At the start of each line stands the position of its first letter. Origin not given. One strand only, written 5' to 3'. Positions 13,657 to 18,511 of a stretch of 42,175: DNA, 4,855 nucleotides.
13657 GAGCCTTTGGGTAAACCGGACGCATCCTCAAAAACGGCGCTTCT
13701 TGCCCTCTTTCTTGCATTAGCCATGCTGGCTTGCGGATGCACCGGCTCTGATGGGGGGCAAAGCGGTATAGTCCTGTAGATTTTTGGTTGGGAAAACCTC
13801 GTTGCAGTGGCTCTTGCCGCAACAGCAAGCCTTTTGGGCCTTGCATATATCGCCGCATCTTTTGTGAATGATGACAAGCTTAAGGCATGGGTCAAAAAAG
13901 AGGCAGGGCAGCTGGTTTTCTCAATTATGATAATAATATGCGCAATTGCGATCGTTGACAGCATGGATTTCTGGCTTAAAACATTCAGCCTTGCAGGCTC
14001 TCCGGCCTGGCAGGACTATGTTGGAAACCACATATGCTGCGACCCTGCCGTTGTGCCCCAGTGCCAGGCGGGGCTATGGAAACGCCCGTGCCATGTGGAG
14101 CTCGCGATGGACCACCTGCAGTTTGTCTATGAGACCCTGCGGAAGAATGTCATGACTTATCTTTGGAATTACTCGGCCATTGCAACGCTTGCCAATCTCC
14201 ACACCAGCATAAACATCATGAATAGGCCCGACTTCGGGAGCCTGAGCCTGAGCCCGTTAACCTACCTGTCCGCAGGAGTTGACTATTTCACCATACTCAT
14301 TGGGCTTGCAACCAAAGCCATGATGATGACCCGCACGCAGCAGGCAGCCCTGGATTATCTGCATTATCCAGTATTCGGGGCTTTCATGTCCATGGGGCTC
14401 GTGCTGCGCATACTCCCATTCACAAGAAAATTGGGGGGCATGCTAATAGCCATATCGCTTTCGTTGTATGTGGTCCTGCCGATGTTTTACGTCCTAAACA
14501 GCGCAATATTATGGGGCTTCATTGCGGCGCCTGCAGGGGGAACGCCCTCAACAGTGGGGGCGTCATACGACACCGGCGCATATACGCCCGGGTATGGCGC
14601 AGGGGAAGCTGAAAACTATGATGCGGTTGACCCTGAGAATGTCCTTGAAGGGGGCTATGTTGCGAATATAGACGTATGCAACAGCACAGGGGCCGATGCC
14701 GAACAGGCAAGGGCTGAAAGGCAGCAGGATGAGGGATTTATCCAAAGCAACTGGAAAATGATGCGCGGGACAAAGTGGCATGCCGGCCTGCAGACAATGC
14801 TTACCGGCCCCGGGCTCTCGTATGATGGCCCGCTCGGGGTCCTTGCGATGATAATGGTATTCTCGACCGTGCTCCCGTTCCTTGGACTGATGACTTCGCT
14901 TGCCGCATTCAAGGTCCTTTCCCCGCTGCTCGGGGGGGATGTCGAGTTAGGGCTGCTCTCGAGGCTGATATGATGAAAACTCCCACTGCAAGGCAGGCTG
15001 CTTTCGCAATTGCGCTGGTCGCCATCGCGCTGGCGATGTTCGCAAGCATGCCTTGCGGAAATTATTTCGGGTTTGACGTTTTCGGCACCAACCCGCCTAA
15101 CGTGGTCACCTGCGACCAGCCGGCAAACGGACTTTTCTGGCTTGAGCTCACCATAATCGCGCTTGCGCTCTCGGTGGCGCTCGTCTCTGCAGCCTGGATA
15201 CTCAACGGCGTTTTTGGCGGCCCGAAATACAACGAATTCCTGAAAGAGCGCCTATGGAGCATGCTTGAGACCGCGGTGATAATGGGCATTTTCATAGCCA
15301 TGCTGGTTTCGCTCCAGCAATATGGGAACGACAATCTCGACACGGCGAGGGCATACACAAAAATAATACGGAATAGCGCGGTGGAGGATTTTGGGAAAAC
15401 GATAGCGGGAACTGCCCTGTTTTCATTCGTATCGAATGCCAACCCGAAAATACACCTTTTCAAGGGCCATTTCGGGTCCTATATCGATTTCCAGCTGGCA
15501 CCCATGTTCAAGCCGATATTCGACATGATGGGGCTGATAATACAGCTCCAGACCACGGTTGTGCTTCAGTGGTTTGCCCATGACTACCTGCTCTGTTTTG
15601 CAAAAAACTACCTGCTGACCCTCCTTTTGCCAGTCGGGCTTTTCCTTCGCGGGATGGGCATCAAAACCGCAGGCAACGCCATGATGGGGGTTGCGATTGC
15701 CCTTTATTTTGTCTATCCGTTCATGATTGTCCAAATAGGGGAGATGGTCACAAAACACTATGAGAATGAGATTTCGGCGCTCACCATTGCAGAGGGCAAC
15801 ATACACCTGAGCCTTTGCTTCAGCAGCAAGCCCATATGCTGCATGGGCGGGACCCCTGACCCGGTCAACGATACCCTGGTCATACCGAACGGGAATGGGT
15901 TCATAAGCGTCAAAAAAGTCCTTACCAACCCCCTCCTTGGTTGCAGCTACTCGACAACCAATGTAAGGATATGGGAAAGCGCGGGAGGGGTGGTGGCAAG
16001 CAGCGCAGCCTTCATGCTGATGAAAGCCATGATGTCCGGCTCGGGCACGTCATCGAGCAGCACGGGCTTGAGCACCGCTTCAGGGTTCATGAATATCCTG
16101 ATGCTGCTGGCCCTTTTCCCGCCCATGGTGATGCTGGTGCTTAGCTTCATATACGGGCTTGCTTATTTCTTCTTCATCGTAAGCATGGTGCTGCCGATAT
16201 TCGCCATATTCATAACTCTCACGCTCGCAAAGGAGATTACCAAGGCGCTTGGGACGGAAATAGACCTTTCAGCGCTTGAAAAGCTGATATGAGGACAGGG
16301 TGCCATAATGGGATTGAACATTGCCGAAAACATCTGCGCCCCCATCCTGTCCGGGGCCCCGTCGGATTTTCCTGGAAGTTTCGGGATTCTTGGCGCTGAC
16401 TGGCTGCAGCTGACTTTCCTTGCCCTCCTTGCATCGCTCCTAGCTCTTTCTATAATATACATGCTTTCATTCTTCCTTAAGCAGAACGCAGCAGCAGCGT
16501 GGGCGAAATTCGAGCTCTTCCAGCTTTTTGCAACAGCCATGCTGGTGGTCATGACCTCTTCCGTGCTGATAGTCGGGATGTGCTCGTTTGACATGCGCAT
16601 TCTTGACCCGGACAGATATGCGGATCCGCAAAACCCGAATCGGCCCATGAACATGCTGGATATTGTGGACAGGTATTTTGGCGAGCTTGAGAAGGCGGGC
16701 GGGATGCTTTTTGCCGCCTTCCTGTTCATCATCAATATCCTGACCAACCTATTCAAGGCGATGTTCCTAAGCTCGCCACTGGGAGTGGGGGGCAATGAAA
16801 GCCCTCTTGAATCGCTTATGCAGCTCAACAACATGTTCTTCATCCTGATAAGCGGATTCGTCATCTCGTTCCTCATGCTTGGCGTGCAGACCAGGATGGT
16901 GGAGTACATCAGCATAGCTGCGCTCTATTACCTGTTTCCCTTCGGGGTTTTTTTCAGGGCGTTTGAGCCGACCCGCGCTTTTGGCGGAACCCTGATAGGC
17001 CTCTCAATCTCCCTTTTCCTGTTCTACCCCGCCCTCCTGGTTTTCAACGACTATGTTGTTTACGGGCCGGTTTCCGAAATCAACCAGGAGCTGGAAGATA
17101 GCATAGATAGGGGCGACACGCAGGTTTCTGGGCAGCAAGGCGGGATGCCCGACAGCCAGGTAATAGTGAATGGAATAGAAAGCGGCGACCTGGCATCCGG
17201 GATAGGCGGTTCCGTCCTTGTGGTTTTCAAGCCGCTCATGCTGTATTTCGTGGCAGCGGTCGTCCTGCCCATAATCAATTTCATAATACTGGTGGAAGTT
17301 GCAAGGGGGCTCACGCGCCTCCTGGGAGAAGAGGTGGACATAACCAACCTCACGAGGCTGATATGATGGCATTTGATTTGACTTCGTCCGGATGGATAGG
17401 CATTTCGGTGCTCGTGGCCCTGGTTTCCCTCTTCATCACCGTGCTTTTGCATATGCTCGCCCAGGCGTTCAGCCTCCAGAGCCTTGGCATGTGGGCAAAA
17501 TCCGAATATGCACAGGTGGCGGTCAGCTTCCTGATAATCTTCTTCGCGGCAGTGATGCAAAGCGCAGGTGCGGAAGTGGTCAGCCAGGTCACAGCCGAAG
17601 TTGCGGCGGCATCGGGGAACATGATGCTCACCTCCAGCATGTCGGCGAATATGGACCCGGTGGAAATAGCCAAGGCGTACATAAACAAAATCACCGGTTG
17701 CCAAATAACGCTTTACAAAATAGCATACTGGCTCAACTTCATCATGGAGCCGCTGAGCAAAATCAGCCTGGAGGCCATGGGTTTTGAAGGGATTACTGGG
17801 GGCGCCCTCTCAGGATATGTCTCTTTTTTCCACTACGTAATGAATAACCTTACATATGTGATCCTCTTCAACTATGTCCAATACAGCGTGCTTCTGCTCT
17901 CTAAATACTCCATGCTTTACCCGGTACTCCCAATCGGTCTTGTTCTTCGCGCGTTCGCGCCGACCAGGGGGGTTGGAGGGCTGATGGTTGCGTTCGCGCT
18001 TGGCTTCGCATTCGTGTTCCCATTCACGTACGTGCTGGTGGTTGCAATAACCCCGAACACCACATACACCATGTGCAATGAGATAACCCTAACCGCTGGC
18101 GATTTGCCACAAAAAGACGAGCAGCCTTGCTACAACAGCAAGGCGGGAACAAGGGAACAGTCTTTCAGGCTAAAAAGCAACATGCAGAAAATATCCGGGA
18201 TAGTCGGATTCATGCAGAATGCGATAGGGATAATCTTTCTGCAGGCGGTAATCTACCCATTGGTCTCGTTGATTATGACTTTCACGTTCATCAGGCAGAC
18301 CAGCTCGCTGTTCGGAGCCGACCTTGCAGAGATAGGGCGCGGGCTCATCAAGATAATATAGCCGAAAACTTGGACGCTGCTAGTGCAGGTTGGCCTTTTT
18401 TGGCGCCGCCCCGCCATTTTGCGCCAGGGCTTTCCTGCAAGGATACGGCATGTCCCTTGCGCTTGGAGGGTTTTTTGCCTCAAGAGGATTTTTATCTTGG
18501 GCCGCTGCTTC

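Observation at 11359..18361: Six tandem paralogues of an unrecognised polytopic membrane-protein family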

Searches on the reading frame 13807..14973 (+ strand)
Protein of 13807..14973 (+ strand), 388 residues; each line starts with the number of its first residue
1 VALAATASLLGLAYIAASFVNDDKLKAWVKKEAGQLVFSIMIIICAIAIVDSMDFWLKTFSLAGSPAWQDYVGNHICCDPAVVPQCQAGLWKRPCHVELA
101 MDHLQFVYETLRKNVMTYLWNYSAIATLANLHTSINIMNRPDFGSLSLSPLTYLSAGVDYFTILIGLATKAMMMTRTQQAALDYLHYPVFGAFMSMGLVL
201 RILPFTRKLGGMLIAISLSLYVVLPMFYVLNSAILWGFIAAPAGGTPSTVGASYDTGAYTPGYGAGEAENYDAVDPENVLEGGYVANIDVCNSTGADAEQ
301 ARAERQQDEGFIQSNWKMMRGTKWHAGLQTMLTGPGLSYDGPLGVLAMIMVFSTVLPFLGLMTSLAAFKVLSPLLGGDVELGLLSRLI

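Call 3: search_protein_families(library=pfam, proteins=[window:13807-14973:+], max_evalue=1)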
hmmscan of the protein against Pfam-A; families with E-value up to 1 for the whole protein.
window:13807-14973:+ (388 aa): 0 families

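Call 18: search_protein_families(library=ncbifam, proteins=[window:13807-14973:+], max_evalue=1)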
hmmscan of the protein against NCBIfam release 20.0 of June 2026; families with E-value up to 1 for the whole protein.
window:13807-14973:+ (388 aa): 1 family
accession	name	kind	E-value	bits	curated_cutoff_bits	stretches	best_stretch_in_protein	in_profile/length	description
NF003753.0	PRK05346.2-4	equivalog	0.1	11.9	329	1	231-303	139-211/249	Na(+)-translocating NADH-quinone reductase subunit C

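Call 57: search_protein_families(library=phrogs, proteins=[window:13807-14973:+], max_evalue=0.1)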
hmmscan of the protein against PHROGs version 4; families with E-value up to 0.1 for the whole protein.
window:13807-14973:+ (388 aa): 0 families

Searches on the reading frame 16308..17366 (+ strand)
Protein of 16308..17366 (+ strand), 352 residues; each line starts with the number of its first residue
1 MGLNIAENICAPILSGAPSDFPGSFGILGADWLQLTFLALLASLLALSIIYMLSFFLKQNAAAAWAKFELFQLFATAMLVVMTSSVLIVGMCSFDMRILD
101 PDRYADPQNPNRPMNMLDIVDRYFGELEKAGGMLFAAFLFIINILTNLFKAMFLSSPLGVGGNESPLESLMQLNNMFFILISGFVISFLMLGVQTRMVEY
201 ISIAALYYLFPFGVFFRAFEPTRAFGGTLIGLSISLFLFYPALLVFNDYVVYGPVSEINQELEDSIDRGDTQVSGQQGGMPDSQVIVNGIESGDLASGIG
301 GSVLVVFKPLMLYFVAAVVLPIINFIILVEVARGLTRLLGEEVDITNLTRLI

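Call 3: search_protein_families(library=pfam, proteins=[window:16308-17366:+], max_evalue=1)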
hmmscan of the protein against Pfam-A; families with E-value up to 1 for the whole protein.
window:16308-17366:+ (352 aa): 1 family
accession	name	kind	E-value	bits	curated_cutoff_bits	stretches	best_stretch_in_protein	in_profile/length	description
PF07178.16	TraL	-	0.73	10.6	24.4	1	172-216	33-78/90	TraL protein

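Call 15: search_solved_structures(query=A2, max_evalue=10)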
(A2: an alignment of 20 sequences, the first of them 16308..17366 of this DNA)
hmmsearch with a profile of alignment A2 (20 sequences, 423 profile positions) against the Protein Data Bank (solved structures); distinct sequences matched with E-value up to 10: 4.
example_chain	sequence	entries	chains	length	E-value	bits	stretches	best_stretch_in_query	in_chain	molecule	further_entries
8ijq_A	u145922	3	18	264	0.076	15.2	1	65-194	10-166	Sphingomyelin synthase-related protein 1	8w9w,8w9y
8ijr_A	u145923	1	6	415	0.21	13.8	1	65-194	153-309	Sphingomyelin synthase-related protein 1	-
8pfb_G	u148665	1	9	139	0.65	12.1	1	56-99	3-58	Type IV pilin PilE1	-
29vf_O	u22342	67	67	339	1.5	10.9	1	297-356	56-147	TATA-box-binding protein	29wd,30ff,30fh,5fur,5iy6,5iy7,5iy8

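Call 18: search_protein_families(library=ncbifam, proteins=[window:16308-17366:+], max_evalue=1)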
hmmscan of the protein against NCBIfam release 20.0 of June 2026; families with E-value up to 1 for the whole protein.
window:16308-17366:+ (352 aa): 0 families

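Call 31: search_protein_representatives(alignment_id=A2)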
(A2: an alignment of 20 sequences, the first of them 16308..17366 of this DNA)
Query: 20 sequences, 423 profile positions. Proteins with E-value up to 0.001 (for the whole library): 3117; up to 1e-10: 2445; up to 1e-30: 586. The best 150 are listed.
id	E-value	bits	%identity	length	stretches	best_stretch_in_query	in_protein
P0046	1.7e-134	465.5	-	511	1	1-423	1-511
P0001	3.7e-134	464.3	-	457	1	1-423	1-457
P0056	8.1e-128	443.5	-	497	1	2-423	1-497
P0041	2.0e-119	415.8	-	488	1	15-423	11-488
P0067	4.2e-117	408.1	-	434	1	3-423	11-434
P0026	1.5e-116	406.4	-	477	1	1-423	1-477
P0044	4.5e-116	404.8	-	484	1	1-423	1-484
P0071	9.3e-108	377.4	-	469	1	1-423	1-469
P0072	5.4e-107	374.9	-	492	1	12-423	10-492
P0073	9.6e-107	374.0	-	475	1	1-423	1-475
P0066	8.5e-105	367.6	-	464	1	3-423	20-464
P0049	4.2e-104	365.3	-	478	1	3-423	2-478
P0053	2.2e-102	359.7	-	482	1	1-423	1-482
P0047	2.2e-100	353.1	-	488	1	1-423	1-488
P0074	5.9e-99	348.4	-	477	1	16-423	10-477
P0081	2.5e-88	313.4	-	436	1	13-423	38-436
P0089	2.6e-79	283.6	-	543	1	12-423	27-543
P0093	7.4e-74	265.7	-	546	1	10-423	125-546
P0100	2.5e-68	247.4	-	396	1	9-423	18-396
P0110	1.1e-63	232.1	-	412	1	6-423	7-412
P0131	2.9e-53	197.9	-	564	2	15-248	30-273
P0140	1.3e-51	192.4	-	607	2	17-247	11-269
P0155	5.2e-49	183.8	-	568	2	18-277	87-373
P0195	3.4e-45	171.3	-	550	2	14-247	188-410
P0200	7.7e-45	170.1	-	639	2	12-254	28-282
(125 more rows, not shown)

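Call 33: list_cluster_members(proteins=[P0081, P0089, P0093, P0100, P0110, P0131, P0140, P0155, P0195, P0200])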
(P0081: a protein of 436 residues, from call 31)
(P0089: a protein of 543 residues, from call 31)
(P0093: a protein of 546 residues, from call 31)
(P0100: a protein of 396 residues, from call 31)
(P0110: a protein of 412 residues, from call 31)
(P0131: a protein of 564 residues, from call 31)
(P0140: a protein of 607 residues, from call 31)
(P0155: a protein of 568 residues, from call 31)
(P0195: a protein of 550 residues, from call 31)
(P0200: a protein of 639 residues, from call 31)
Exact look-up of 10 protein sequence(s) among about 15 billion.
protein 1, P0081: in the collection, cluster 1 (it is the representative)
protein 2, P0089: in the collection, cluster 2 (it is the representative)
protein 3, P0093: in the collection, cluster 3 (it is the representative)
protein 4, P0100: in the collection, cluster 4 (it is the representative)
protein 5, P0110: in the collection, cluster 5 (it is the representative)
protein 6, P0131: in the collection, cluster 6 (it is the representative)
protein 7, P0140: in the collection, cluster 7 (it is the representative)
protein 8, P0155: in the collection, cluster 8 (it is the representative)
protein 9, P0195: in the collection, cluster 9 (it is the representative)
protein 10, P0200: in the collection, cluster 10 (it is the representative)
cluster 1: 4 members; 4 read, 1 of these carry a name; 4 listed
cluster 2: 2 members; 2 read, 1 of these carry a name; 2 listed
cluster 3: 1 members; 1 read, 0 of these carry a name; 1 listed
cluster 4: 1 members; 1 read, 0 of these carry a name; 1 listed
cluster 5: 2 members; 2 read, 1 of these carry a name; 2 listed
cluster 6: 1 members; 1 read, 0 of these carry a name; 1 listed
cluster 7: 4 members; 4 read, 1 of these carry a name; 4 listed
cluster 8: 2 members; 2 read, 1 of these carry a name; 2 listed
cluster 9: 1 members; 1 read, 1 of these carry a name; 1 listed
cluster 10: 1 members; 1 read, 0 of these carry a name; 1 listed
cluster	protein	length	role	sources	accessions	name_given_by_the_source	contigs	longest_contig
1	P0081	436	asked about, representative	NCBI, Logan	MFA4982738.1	MAG: hypothetical protein WC588_00830 [Candidatus Micrarchaeia archaeon]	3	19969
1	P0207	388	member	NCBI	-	-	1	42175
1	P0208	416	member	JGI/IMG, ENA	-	-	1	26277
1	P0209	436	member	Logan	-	-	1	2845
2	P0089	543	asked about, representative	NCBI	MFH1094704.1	MAG: hypothetical protein V1728_00625 [Candidatus Micrarchaeota archaeon]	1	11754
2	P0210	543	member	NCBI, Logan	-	-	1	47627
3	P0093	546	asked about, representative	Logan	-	-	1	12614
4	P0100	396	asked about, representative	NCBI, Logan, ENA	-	-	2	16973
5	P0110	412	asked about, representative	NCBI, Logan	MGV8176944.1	MAG: hypothetical protein ACP5NX_04035 [Candidatus Bilamarchaeaceae archaeon]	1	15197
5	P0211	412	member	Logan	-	-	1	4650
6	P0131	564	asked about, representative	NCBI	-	-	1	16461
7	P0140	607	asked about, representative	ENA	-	-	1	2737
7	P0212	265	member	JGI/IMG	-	hypothetical protein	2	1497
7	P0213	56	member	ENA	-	-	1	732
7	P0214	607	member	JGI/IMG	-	-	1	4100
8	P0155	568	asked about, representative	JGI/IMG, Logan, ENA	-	-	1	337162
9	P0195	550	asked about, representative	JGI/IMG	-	hypothetical protein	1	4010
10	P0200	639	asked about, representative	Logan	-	-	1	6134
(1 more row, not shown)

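Call 57: search_protein_families(library=phrogs, proteins=[window:16308-17366:+], max_evalue=0.1)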
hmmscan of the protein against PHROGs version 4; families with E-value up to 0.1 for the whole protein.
window:16308-17366:+ (352 aa): 0 families

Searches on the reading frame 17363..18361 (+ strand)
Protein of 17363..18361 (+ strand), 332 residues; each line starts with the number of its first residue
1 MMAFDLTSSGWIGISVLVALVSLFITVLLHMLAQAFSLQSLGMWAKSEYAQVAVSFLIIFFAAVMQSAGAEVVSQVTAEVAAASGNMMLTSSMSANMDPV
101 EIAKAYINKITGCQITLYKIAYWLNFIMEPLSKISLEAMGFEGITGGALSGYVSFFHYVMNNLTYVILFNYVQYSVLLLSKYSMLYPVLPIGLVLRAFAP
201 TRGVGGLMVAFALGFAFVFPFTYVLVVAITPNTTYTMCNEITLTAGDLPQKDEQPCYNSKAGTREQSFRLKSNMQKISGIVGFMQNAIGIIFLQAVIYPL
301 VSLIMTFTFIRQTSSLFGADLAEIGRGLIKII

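Call 3: search_protein_families(library=pfam, proteins=[window:17363-18361:+], max_evalue=1)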
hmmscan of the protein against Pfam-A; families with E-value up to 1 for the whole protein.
window:17363-18361:+ (332 aa): 1 family
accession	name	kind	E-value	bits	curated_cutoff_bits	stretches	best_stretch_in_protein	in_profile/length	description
PF00060.32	Lig_chan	-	0.015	15.6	30.8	1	9-114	3-107/146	Ligand-gated ion channel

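Call 18: search_protein_families(library=ncbifam, proteins=[window:17363-18361:+], max_evalue=1)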
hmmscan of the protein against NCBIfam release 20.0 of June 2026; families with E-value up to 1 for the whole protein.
window:17363-18361:+ (332 aa): 1 family
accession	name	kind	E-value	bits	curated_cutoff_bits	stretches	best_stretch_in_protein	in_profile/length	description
TIGR00548.1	lolB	equivalog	0.074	12.6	59.6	1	72-125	84-136/202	lipoprotein insertase outer membrane protein LolB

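Call 57: search_protein_families(library=phrogs, proteins=[window:17363-18361:+], max_evalue=0.1)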
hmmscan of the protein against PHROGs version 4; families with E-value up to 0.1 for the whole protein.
window:17363-18361:+ (332 aa): 0 families
